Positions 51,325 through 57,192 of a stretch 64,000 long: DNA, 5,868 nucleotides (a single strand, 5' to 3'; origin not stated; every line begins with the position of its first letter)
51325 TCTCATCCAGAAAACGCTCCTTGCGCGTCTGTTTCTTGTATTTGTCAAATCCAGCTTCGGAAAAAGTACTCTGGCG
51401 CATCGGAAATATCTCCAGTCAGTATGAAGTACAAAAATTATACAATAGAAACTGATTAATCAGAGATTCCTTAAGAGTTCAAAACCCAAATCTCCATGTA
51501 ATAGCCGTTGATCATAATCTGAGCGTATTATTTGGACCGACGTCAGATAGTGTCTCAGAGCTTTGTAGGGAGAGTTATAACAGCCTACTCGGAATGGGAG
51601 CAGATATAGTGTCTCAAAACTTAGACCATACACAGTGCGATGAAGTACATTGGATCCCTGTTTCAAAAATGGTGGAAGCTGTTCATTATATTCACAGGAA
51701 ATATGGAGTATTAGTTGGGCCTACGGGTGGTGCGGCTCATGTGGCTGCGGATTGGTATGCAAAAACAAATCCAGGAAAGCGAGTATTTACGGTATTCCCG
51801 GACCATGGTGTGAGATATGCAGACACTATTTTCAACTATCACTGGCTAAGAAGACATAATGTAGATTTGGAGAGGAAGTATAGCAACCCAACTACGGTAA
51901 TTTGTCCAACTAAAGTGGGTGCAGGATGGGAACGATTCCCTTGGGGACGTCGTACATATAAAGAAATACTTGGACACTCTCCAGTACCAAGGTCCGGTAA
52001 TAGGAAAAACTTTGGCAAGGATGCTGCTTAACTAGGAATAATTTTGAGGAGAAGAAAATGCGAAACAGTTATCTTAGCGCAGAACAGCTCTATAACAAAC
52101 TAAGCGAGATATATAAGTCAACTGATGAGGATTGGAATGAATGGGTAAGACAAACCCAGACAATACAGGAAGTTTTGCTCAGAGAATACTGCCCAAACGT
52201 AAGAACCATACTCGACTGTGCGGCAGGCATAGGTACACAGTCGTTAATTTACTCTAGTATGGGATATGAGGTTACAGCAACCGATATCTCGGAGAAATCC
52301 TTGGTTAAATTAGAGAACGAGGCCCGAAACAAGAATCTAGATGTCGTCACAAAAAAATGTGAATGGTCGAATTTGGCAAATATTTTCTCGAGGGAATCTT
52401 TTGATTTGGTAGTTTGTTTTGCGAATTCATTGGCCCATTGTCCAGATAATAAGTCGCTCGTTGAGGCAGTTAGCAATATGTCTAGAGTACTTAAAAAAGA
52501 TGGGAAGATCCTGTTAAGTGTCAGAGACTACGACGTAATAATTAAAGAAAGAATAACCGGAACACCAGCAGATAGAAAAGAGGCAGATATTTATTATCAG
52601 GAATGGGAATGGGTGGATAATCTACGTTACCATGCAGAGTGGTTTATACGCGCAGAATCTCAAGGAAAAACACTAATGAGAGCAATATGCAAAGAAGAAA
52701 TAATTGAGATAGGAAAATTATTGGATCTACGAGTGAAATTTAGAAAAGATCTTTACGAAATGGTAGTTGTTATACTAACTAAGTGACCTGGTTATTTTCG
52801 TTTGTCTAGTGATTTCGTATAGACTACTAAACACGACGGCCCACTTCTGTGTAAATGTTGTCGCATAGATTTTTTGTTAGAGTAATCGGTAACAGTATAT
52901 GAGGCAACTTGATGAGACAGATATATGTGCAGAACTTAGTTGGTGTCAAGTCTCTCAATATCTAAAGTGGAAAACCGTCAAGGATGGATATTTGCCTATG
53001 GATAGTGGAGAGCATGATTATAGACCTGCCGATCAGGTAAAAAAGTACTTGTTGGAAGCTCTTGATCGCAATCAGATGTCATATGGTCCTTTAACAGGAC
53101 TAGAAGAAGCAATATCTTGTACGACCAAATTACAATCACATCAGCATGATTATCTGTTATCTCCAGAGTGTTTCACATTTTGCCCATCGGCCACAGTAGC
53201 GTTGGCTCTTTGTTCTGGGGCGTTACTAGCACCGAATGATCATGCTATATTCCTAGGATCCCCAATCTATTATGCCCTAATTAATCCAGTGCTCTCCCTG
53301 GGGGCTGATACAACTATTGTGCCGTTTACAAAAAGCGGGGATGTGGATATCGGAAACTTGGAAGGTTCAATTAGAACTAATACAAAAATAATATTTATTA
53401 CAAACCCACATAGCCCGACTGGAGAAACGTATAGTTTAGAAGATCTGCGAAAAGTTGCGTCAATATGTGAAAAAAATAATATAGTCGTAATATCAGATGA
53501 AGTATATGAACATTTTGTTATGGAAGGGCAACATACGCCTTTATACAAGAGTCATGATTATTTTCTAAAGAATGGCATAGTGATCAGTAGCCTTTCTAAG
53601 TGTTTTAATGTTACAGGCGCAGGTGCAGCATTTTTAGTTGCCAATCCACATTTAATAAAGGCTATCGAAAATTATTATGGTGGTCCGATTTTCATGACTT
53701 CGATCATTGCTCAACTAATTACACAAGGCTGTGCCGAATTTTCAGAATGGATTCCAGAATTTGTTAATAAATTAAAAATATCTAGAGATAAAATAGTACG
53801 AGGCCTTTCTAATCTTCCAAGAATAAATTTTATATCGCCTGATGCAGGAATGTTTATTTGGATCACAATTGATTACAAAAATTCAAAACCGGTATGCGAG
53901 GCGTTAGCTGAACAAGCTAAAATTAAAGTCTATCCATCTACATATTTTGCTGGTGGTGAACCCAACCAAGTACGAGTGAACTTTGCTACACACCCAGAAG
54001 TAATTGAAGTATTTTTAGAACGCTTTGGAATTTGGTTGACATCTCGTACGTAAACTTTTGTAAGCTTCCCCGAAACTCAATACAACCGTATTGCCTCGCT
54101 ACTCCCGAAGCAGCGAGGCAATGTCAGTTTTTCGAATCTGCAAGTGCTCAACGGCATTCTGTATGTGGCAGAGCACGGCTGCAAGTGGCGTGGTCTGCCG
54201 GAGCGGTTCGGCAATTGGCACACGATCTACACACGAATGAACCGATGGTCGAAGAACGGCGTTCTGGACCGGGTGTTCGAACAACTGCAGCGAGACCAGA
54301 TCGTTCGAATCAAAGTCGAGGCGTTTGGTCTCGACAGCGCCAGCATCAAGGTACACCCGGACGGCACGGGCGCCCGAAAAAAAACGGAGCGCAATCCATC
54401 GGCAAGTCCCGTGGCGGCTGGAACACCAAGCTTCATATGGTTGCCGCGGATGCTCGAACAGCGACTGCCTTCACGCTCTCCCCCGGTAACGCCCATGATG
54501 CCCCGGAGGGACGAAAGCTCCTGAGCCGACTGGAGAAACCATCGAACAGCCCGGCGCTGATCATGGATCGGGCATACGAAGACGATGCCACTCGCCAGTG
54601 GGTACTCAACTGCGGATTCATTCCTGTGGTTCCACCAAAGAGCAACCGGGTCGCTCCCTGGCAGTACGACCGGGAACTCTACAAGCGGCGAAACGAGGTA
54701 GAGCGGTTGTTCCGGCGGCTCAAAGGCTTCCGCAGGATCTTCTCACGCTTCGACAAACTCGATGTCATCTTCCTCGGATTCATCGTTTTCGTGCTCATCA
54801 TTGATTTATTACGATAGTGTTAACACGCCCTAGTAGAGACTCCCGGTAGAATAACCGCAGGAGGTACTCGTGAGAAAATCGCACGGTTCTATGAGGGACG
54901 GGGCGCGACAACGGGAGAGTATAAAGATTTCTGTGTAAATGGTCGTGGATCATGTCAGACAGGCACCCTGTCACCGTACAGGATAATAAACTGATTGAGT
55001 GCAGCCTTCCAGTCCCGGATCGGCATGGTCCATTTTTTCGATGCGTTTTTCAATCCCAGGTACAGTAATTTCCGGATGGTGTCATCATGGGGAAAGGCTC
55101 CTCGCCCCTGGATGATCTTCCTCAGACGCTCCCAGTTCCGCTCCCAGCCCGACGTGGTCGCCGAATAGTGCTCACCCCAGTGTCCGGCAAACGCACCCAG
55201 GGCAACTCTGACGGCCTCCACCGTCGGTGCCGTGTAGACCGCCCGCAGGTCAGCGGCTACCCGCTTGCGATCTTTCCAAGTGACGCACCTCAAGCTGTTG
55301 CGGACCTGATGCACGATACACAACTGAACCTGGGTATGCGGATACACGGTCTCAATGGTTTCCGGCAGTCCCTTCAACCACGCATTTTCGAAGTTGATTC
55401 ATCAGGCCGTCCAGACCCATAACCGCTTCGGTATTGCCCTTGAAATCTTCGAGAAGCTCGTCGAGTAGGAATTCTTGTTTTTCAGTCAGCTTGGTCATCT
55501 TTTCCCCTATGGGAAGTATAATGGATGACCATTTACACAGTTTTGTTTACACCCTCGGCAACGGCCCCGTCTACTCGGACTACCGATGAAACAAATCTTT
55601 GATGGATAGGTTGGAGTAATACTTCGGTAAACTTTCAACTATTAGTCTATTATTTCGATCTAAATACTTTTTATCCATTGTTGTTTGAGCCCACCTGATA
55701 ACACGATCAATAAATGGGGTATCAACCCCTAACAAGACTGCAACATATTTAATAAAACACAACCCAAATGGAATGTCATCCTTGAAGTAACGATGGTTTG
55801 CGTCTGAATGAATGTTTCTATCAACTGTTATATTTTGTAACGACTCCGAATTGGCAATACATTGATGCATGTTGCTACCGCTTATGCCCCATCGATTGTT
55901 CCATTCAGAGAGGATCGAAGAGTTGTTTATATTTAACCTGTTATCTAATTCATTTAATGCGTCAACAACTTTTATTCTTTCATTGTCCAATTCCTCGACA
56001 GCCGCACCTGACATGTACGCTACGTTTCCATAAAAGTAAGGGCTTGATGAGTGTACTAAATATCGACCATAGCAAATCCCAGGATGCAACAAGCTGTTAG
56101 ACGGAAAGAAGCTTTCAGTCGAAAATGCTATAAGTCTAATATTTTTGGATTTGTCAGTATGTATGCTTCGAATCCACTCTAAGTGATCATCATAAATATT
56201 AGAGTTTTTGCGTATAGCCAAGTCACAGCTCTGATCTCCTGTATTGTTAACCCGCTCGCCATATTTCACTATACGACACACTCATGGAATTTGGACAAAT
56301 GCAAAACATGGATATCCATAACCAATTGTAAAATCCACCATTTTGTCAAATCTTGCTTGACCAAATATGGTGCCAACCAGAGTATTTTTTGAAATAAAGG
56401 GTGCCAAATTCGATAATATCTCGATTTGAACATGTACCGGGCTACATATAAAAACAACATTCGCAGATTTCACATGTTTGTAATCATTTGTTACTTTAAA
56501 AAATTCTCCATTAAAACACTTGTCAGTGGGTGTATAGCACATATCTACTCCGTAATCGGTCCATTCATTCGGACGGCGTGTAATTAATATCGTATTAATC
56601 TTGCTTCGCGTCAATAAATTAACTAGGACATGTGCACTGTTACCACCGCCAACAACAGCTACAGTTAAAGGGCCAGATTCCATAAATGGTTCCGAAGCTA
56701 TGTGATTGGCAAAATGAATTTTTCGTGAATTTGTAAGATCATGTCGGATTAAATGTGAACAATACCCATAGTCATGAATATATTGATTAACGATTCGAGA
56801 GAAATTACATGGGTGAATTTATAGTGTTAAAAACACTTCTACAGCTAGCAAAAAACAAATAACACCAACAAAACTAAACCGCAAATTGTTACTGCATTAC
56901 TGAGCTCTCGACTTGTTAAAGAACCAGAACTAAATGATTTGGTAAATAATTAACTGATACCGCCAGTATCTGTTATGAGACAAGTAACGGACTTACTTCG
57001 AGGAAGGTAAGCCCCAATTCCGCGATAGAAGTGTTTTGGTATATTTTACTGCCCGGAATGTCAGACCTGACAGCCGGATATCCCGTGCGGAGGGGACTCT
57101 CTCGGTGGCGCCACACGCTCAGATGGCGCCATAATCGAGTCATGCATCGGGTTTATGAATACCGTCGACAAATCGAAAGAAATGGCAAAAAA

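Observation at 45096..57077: A 35-bp repeat of the mutM 3' end brackets an ~11.9-kb AT-rich, IS-riddled island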

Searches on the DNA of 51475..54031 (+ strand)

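Call 83: search_dna_similar(query=window:51475-54031:+, collection=plasmids, mode=distant, max_rows=10)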
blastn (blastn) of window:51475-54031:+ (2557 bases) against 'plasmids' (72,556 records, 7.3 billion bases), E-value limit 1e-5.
No match.

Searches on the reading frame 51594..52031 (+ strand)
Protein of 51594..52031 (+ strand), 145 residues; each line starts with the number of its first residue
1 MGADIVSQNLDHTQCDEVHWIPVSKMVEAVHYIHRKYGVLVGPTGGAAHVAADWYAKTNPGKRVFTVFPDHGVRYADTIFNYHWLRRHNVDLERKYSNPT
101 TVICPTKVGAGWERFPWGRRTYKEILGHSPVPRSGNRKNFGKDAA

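Call 6: search_protein_families(library=pfam, proteins=[window:51594-52031:+], max_evalue=0.01)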
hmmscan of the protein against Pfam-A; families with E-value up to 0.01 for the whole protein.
window:51594-52031:+ (145 aa): 1 family
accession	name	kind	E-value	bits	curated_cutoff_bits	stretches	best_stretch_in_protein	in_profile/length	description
PF00291.31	PALP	-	0.0042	16.9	35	1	17-70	240-295/295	Pyridoxal-phosphate dependent enzyme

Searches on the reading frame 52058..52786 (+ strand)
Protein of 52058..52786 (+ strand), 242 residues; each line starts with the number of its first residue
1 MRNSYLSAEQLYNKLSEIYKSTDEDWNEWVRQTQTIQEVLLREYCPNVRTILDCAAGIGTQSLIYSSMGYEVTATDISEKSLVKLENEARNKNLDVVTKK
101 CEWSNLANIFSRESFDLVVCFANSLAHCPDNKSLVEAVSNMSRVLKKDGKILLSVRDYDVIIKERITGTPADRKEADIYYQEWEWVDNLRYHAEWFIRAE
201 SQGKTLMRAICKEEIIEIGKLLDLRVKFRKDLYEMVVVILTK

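Call 6: search_protein_families(library=pfam, proteins=[window:52058-52786:+], max_evalue=0.01)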
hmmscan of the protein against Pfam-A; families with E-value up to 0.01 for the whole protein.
window:52058-52786:+ (242 aa): 10 families
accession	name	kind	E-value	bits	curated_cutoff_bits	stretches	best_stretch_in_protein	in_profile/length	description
PF13649.12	Methyltransf_25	-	2.8e-14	54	27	1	51-149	1-97/97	Methyltransferase domain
PF08241.18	Methyltransf_11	-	1e-12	49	21.2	1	52-152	1-94/95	Methyltransferase domain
PF13847.12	Methyltransf_31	-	3e-11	43.6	27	1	50-155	6-111/145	Methyltransferase domain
PF08242.18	Methyltransf_12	-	2.7e-09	38.1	30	1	53-151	2-98/98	Methyltransferase domain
PF03848.20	TehB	-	6.5e-09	35.9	20.4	1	49-187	32-167/193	Tellurite resistance protein TehB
PF13489.12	Methyltransf_23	-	3.3e-07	30.6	27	1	41-193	16-142/164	Methyltransferase domain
PF05175.20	MTS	-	9.8e-05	22.5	23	1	47-153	31-138/170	Methyltransferase small domain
PF05219.18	DREV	-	0.00017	21.3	26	1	48-154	95-187/265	DREV methyltransferase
PF05401.17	NodS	-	0.002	18.4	24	1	52-154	50-145/201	Nodulation protein S (NodS)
PF06325.19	PrmA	-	0.0024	17.9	22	1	43-154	157-259/296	Ribosomal protein L11 methyltransferase (PrmA)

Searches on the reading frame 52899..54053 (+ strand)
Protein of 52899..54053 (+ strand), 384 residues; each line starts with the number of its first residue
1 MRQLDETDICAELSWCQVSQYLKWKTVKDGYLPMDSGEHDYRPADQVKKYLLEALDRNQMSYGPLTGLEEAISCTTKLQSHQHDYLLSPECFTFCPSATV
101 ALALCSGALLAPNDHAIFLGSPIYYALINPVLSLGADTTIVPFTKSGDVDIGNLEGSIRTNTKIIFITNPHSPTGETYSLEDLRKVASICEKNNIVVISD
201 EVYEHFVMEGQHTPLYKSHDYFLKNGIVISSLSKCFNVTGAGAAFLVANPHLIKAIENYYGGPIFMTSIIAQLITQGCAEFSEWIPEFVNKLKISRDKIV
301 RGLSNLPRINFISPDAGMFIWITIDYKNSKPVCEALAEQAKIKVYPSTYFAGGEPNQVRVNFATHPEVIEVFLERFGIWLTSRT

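Call 6: search_protein_families(library=pfam, proteins=[window:52899-54053:+], max_evalue=0.01)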
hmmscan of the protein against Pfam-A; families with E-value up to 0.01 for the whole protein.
window:52899-54053:+ (384 aa): 6 families
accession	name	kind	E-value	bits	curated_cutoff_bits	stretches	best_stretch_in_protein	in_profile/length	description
PF00155.27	Aminotran_1_2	-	9e-44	150.6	19.7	1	32-375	4-360/361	Aminotransferase class I and II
PF01212.27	Beta_elim_lyase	-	8.8e-05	22.4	27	1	89-200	47-168/288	Beta-eliminating lyase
PF12897.13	Asp_aminotransf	-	0.00012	21.5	27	1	154-363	166-389/421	Aspartate amino-transferase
PF01053.26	Cys_Met_Meta_PP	-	0.00021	20.4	27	1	101-203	79-176/381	Cys/Met metabolism PLP-dependent enzyme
PF00266.25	Aminotran_5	-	0.00025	20.6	21.5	1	108-202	80-177/371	Aminotransferase class-V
PF01041.23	DegT_DnrJ_EryC1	-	0.003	17.3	19.8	1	83-200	34-145/360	DegT/DnrJ/EryC1/StrS aminotransferase family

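Call 19: search_protein_families(library=ncbifam, proteins=[window:52899-54053:+], max_evalue=0.001)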
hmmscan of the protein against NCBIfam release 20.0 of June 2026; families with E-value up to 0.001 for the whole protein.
window:52899-54053:+ (384 aa): 81 families (the best 25 are shown)
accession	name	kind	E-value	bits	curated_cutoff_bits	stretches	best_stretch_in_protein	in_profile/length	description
NF004770.0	PRK06108.1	subfamily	4.5e-41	141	422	1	18-382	25-394/396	pyridoxal phosphate-dependent aminotransferase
NF041364.1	GntC_guanitoxin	equivalog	6.8e-41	140.3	415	1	41-376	10-353/356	guanitoxin biosynthesis PLP-dependent (S)-gamma-hydroxy-L-arginine cyclodehydratase GntC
NF006488.0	PRK08912.1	equivalog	1.3e-34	119.8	498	1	42-378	39-382/387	aminotransferase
TIGR04350.1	C_S_lyase_PatB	subfamily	1.7e-34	119.4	340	1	30-375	26-378/384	PatB family C-S lyase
NF041091.1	asp_aminotase_Arch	equivalog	2.6e-33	115.4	550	1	34-378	32-373/376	aspartate aminotransferase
NF005855.0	PRK07777.1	equivalog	2.2e-32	112.8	553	1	47-375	46-383/391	pyridoxal phosphate-dependent aminotransferase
NF006230.0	PRK08363.1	equivalog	1.6e-29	102.9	534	1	35-379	39-391/398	alanine aminotransferase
NF005817.0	PRK07683.1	equivalog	2e-29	102.5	575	1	27-381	26-382/387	aminotransferase A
NF006569.0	PRK09082.1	subfamily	2.2e-29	102.7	420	1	36-375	37-382/386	methionine aminotransferase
NF005732.0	PRK07550.1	equivalog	2.3e-29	102.7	366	1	40-376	43-384/389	aminotransferase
NF004975.0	PRK06348.1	equivalog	6.7e-29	101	549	1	34-374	34-377/384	pyridoxal phosphate-dependent aminotransferase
NF006229.0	PRK08361.1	equivalog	8e-29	100.8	624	1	34-374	38-382/391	aspartate aminotransferase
TIGR01265.1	tyr_nico_aTase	subfamily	4.9e-27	94.9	292.45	1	40-376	46-395/403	tyrosine/nicotianamine family aminotransferase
NF005593.0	PRK07324.1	equivalog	6.2e-27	94.6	476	1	48-381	44-369/373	aminotransferase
NF005588.0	PRK07309.1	equivalog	8.4e-27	94.1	576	1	31-381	32-387/391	pyridoxal phosphate-dependent aminotransferase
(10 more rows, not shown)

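Call 30: find_homologous_proteins(query=window:52899-54053:+, max_evalue=1e-20)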
Query window:52899-54053:+ (384 aa): 9 proteins with E <= 1e-20 among 4522 candidates.
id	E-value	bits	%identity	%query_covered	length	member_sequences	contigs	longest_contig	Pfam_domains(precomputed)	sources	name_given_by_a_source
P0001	1.8e-237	806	100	91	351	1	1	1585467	PF00155.28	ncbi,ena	-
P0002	6.1e-105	369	44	99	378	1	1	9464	PF00155.28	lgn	-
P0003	3.4e-98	347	42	97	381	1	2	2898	PF00155.28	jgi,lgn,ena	-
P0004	5.2e-88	314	42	91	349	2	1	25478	PF00155.28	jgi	jgi:N-succinyldiaminopimelate aminotransferase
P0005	1.0e-85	306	47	72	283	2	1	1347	PF00155.28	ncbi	-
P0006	1.6e-69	253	37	95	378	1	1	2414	PF00155.28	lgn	-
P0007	6.6e-60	221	33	93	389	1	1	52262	PF00155.28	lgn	-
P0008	4.4e-22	97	25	89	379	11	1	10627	PF00155.28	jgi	jgi:cystathionine beta-lyase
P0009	5.8e-22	96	27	89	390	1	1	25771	PF00155.28,PF00266.26,PF01053.27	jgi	jgi:aspartate/methionine/tyrosine aminotransferase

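Call 31: find_encoding_contigs(protein=P0001, flank=10000, max_places=5)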
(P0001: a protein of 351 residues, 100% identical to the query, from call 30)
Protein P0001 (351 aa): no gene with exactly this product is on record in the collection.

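Call 32: find_encoding_contigs(protein=P0004, flank=10000, max_places=5)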
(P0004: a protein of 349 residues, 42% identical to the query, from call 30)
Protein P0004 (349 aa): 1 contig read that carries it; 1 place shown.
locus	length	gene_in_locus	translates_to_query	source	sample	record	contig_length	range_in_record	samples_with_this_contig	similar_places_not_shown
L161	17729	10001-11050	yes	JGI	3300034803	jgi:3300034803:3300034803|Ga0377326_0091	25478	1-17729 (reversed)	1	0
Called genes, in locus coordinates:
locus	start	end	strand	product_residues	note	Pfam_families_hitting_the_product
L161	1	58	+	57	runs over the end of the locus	-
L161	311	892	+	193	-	PF13518:HTH_28 (faint)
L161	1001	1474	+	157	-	-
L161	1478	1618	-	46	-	-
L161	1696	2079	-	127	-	-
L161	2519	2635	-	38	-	-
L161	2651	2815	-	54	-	-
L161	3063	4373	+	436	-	PF01554:MatE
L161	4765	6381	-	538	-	PF00550:PP-binding, PF00668:Condensation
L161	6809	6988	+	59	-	-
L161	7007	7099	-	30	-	-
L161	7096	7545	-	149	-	PF00872:Transposase_mut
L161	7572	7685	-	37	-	-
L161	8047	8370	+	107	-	PF00550:PP-binding (weak)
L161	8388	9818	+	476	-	PF04055:Radical_SAM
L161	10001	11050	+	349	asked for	PF00155:Aminotran_1_2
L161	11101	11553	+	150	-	PF00856:SET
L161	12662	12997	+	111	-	PF08541:ACP_syn_III_C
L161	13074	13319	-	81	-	-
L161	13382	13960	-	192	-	PF00975:Thioesterase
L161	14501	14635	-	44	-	-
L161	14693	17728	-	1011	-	?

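Call 33: list_cluster_members(proteins=[P0001])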
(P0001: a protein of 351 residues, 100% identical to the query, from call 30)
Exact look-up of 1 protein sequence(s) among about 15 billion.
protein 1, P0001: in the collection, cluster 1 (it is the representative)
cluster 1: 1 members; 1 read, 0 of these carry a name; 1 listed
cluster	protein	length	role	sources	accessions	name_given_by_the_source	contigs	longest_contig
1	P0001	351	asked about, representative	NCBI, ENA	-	-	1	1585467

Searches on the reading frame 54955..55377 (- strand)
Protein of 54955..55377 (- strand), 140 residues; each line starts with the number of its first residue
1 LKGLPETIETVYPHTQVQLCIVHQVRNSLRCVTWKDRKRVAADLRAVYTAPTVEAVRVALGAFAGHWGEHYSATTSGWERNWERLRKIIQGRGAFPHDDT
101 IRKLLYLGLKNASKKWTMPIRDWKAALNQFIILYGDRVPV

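Call 6: search_protein_families(library=pfam, proteins=[window:54955-55377:-], max_evalue=0.01)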
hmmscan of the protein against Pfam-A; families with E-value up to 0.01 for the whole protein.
window:54955-55377:- (140 aa): 1 family
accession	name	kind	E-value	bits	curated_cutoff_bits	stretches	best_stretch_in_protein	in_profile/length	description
PF00872.24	Transposase_mut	-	1.4e-20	74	21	1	2-85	235-318/379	Transposase, Mutator family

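Call 19: search_protein_families(library=ncbifam, proteins=[window:54955-55377:-], max_evalue=0.001)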
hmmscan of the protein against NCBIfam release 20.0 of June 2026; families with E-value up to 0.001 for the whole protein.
window:54955-55377:- (140 aa): 2 families
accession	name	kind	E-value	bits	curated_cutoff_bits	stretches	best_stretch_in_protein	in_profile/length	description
NF033543.2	transpos_IS256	equivalog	1.7e-24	86.4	150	1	2-95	196-289/338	IS256 family transposase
NF033544.1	transpos_IS1249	exception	3.8e-05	23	300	1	2-80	151-225/382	IS1249 family transposase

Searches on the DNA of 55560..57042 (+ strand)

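Call 84: search_dna_similar(query=window:55560-57042:+, collection=plasmids, mode=distant, max_rows=10)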
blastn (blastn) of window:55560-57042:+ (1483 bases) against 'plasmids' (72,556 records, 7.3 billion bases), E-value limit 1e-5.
No match.
